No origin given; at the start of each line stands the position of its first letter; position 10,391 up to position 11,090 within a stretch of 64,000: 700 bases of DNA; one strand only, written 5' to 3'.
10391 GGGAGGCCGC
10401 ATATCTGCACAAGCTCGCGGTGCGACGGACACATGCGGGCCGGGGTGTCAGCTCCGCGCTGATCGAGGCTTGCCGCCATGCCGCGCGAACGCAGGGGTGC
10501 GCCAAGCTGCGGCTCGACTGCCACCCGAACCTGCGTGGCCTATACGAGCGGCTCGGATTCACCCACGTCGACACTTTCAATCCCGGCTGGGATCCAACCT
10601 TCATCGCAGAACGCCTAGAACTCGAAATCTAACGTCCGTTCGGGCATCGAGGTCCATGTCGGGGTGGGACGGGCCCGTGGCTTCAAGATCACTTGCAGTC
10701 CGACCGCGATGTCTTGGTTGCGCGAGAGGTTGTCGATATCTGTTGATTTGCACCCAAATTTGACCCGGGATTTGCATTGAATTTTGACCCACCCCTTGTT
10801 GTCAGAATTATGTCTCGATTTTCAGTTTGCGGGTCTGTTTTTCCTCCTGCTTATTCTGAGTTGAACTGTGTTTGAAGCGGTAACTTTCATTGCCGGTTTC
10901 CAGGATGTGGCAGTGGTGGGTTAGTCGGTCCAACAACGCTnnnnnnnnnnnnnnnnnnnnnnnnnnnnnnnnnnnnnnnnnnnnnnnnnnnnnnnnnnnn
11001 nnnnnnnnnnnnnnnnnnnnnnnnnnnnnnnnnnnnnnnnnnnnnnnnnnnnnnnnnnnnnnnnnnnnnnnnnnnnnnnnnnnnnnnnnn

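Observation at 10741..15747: Integron transposition module is defective: tniB truncated at IS1326, no tniQ/tniR, IS1326 without flanking duplication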

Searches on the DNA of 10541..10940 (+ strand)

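Call 24: search_dna_similar(query=window:10541-10940:+, collection=plasmids, mode=near, max_rows=40, rows=spread)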
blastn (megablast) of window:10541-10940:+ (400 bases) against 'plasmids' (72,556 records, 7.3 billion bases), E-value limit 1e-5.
Records with a match: 2772; places in all: 2958; records where one place covers at least 80% of the query: 593.
Best place of each record, by identity: >=99% 2751; 95-99% 12; 80-90% 9.
By first word of the organism name: Klebsiella 922; Escherichia 457; Enterobacter 366; Salmonella 287; Pseudomonas 155; Citrobacter 103; Acinetobacter 83; Aeromonas 48; Providencia 44; uncultured 44; and 46 more.
By predicted mobility (MOB-suite, as given by PLSDB): conjugative 1988; non-mobilizable 417; mobilizable 367.
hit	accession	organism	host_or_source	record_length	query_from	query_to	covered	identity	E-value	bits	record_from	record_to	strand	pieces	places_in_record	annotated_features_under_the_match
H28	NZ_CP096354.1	Providencia sp. PROV073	Clinical or host-associated ...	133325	1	400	100%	100.0%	2e-105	749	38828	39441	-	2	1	istB: IS21-like element IS1326 family helper ATPase IstB | GNAT family N-acetyltransferase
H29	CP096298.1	Providencia sp. PROV236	Clinical or host-associated ...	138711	1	400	100%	100.0%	2e-100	742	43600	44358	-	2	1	none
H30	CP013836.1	Escherichia coli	Homo sapiens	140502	1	400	100%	100.0%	0e+0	739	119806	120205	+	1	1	acetyltransferase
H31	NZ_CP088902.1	Salmonella enterica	Homo sapiens,blood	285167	1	400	100%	100.0%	0e+0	739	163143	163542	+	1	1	istB: IS21-like element IS1326 family helper ATPase IstB | GNAT family N-acetyltransferase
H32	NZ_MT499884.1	Escherichia coli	-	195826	1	400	100%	100.0%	0e+0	739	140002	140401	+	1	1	istB: IS21-like element IS1326 family helper ATPase IstB | GNAT family N-acetyltransferase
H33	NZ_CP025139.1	Escherichia coli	Homo sapiens,urine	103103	1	400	100%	100.0%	0e+0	739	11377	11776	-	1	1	istB: IS21-like element IS1326 family helper ATPase IstB | GNAT family N-acetyltransferase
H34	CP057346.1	Escherichia coli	culture,Pooled sheep faecal samples ...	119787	1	400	100%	100.0%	0e+0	739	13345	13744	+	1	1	ATP-binding protein | GNAT family N-acetyltransferase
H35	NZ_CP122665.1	Escherichia coli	Sus scrofa,feces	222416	1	400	100%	100.0%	0e+0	739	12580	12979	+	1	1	istB: IS21-like element IS1326 family helper ATPase IstB | GNAT family N-acetyltransferase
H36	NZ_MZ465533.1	Klebsiella pneumoniae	-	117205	1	400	100%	99.5%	2e-100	742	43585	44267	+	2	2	hypothetical protein | istB: IS21-like element IS1326 family helper ATPase IstB | GNAT family N-acetyltransferase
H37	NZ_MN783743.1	Escherichia coli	-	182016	1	202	51%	99.5%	3e-99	368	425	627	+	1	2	GNAT family N-acetyltransferase | TniB family NTP-binding protein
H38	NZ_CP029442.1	Klebsiella quasipneumoniae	Hospital waste water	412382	1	200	50%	100.0%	8e-100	370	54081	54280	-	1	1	GNAT family N-acetyltransferase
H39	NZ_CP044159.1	Shigella flexneri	-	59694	1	200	50%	100.0%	8e-100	370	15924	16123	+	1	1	GNAT family N-acetyltransferase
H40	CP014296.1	Klebsiella pneumoniae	Homo sapiens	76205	1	200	50%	100.0%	8e-100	370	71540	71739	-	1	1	acetyltransferase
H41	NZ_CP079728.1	Klebsiella pneumoniae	Homo sapiens,urine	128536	1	200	50%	100.0%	8e-100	370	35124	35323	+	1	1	GNAT family N-acetyltransferase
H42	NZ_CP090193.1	Enterobacter hormaechei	Homo sapiens,pus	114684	1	200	50%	100.0%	8e-100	370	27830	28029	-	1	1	GNAT family N-acetyltransferase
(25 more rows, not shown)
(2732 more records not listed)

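Call 27: get_annotated_region(hit=H39, flank=4000)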
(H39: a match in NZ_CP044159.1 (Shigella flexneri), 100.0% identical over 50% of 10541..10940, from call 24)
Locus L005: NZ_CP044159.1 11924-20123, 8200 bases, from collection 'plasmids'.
description: Shigella flexneri strain AR-0423 plasmid pAR-0423-1, complete sequence
organism: Shigella flexneri (NCBI taxid 623)
taxonomy: Bacteria; Pseudomonadota; Gammaproteobacteria; Enterobacterales; Enterobacteriaceae; Shigella; Shigella flexneri
host: -; source: -; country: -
typing (MOB-suite, as given by PLSDB): conjugative; replicon IncN,rep_cluster_2350; relaxase MOBF,MOBP; mating-pair formation MPF_T
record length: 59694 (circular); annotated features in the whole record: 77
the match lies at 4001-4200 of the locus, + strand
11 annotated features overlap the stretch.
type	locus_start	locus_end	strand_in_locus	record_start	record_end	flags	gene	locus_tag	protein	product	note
CDS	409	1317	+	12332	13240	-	-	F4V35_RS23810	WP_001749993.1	SDR family oxidoreductase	-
CDS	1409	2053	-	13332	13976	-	-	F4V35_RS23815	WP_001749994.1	quinolone resistance pentapeptide repeat protein QnrB6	-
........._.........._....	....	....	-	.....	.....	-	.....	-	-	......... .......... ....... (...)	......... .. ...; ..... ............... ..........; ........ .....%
predicted_resistance_gene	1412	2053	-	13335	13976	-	qnrB6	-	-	quinolone resistance pentapeptide repeat protein QnrB6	predicted by amrfinderplus; class QUINOLONE; identity 100.0%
CDS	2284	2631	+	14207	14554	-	-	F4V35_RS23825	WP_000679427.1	quaternary ammonium compound efflux SMR transporter QacE delta 1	-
predicted_resistance_gene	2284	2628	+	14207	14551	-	qacEdelta1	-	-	quaternary ammonium compound efflux SMR transporter QacE delta 1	predicted by amrfinderplus; class QUATERNARY AMMONIUM; identity 100.0%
predicted_resistance_gene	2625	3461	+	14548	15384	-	sul1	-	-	sulfonamide-resistant dihydropteroate synthase Sul1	predicted by amrfinderplus; class SULFONAMIDE; identity 100.0%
CDS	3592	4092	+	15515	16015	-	-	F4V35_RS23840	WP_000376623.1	GNAT family N-acetyltransferase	-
CDS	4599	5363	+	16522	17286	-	-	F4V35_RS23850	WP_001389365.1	IS6-like element IS6100 family transposase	-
CDS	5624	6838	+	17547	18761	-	-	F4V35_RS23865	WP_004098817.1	type II site-specific deoxyribonuclease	-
CDS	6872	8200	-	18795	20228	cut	-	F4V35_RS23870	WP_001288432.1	DNA cytosine methyltransferase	-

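Call 30: get_annotated_region(hit=H29, flank=6000)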
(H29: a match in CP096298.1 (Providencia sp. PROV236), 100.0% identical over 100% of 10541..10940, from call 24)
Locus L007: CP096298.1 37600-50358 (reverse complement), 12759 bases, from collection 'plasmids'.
description: Providencia sp. PROV236 plasmid pPROV236-1, complete sequence
organism: Providencia sp. PROV236 (NCBI taxid 2936798)
taxonomy: Bacteria; Pseudomonadota; Gammaproteobacteria; Enterobacterales; Morganellaceae; Providencia; Providencia sp. PROV236
host: -; source: Clinical or host-associated pathogen,hospital; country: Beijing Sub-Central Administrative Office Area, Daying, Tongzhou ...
typing (MOB-suite, as given by PLSDB): conjugative; replicon rep_cluster_1506; relaxase MOBH; mating-pair formation MPF_F
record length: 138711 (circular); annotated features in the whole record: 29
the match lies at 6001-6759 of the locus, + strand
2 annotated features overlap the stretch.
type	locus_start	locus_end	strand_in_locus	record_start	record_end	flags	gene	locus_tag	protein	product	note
predicted_resistance_gene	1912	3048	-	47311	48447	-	blaDHA-1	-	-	extended-spectrum class C beta-lactamase DHA-1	predicted by amrfinderplus; class BETA-LACTAM; identity 100.0%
predicted_resistance_gene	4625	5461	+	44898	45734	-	sul1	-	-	sulfonamide-resistant dihydropteroate synthase Sul1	predicted by amrfinderplus; class SULFONAMIDE; identity 100.0%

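Call 31: get_annotated_region(hit=H28, flank=6000)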
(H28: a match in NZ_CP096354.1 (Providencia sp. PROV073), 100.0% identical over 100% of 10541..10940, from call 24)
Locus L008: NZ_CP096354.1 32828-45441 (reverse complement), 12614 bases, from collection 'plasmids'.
description: Providencia sp. PROV073 plasmid pPROV073-1, complete sequence
organism: Providencia sp. PROV073 (NCBI taxid 2936778)
taxonomy: Bacteria; Pseudomonadota; Gammaproteobacteria; Enterobacterales; Morganellaceae; Providencia; Providencia sp. PROV073
host: -; source: Clinical or host-associated pathogen,hospital; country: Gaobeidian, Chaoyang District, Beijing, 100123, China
typing (MOB-suite, as given by PLSDB): conjugative; replicon rep_cluster_1506,rep_cluster_1791; relaxase MOBH; mating-pair formation MPF_F
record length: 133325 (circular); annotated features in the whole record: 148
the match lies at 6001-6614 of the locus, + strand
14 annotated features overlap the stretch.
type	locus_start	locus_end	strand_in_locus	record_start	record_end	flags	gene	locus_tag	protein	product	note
CDS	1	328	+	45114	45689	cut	-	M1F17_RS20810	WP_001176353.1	glutathione S-transferase family protein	GO:0006749 - glutathione metabolic process [Evidence IEA]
CDS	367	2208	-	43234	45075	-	-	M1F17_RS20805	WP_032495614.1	ABC transporter ATP-binding protein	-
CDS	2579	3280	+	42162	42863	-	-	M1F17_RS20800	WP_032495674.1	hypothetical protein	-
CDS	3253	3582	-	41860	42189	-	-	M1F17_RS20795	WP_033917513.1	hypothetical protein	-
CDS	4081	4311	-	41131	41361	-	-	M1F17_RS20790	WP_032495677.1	hypothetical protein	-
CDS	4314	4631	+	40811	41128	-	-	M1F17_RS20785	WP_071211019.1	SMR family transporter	-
CDS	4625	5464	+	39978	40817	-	sul1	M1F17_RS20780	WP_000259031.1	sulfonamide-resistant dihydropteroate synthase Sul1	-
predicted_resistance_gene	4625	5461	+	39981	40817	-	sul1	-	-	sulfonamide-resistant dihydropteroate synthase Sul1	predicted by amrfinderplus; class SULFONAMIDE; identity 100.0%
CDS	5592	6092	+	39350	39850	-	-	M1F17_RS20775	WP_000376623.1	GNAT family N-acetyltransferase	-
CDS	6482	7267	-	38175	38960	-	istB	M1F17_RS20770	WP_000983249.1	IS21-like element IS1326 family helper ATPase IstB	-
CDS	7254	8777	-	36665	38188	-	istA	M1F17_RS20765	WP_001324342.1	IS21-like element IS1326 family transposase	GO:0006313 - DNA transposition [Evidence IEA]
CDS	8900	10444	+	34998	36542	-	-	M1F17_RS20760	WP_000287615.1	IS3 family transposase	-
CDS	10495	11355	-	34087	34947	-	-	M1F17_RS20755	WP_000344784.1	TniB family NTP-binding protein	-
CDS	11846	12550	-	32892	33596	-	-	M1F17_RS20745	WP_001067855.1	IS6-like element IS26 family transposase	GO:0006313 - DNA transposition [Evidence IEA]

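Call 32: get_annotated_region(hit=H36, flank=6000)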
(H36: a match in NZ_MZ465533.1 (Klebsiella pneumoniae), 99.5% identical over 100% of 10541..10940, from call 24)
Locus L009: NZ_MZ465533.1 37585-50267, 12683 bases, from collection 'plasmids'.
description: Klebsiella pneumoniae strain C6 plasmid pKpnC6, complete sequence
organism: Klebsiella pneumoniae (NCBI taxid 573)
taxonomy: Bacteria; Pseudomonadota; Gammaproteobacteria; Enterobacterales; Enterobacteriaceae; Klebsiella; Klebsiella pneumoniae
host: -; source: -; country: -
typing (MOB-suite, as given by PLSDB): mobilizable; replicon IncC; mating-pair formation MPF_F
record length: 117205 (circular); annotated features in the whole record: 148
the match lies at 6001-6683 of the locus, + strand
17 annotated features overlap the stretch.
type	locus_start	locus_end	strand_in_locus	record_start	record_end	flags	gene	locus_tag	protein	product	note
CDS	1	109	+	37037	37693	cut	-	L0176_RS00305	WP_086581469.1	hypothetical protein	-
CDS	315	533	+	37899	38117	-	-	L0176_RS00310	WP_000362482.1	hypothetical protein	-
CDS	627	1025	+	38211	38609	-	-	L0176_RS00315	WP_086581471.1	hypothetical protein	-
CDS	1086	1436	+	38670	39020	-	-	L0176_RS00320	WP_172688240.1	hypothetical protein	-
CDS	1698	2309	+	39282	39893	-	-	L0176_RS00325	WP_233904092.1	ribonucleotide-diphosphate reductase subunit beta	GO:0009263 - deoxyribonucleotide biosynthetic process [Evidence IEA]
CDS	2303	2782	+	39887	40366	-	-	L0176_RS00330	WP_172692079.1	dihydrofolate reductase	-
CDS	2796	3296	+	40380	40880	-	-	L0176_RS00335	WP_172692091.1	thymidylate synthase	-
CDS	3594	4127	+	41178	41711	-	aadB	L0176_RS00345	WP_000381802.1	aminoglycoside nucleotidyltransferase ANT(2'')-Ia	-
predicted_resistance_gene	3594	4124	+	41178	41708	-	ant(2'')-Ia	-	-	aminoglycoside nucleotidyltransferase ANT(2'')-Ia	predicted by amrfinderplus; class AMINOGLYCOSIDE; identity 100.0%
CDS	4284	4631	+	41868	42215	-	-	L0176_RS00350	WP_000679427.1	quaternary ammonium compound efflux SMR transporter QacE delta 1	-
predicted_resistance_gene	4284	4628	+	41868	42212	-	qacEdelta1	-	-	quaternary ammonium compound efflux SMR transporter QacE delta 1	predicted by amrfinderplus; class QUATERNARY AMMONIUM; identity 100.0%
CDS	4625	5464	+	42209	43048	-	sul1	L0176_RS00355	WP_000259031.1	sulfonamide-resistant dihydropteroate synthase Sul1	-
predicted_resistance_gene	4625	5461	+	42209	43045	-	sul1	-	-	sulfonamide-resistant dihydropteroate synthase Sul1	predicted by amrfinderplus; class SULFONAMIDE; identity 100.0%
CDS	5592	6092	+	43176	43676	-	-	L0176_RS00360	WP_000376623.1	GNAT family N-acetyltransferase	-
CDS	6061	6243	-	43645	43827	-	-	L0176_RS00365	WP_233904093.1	hypothetical protein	-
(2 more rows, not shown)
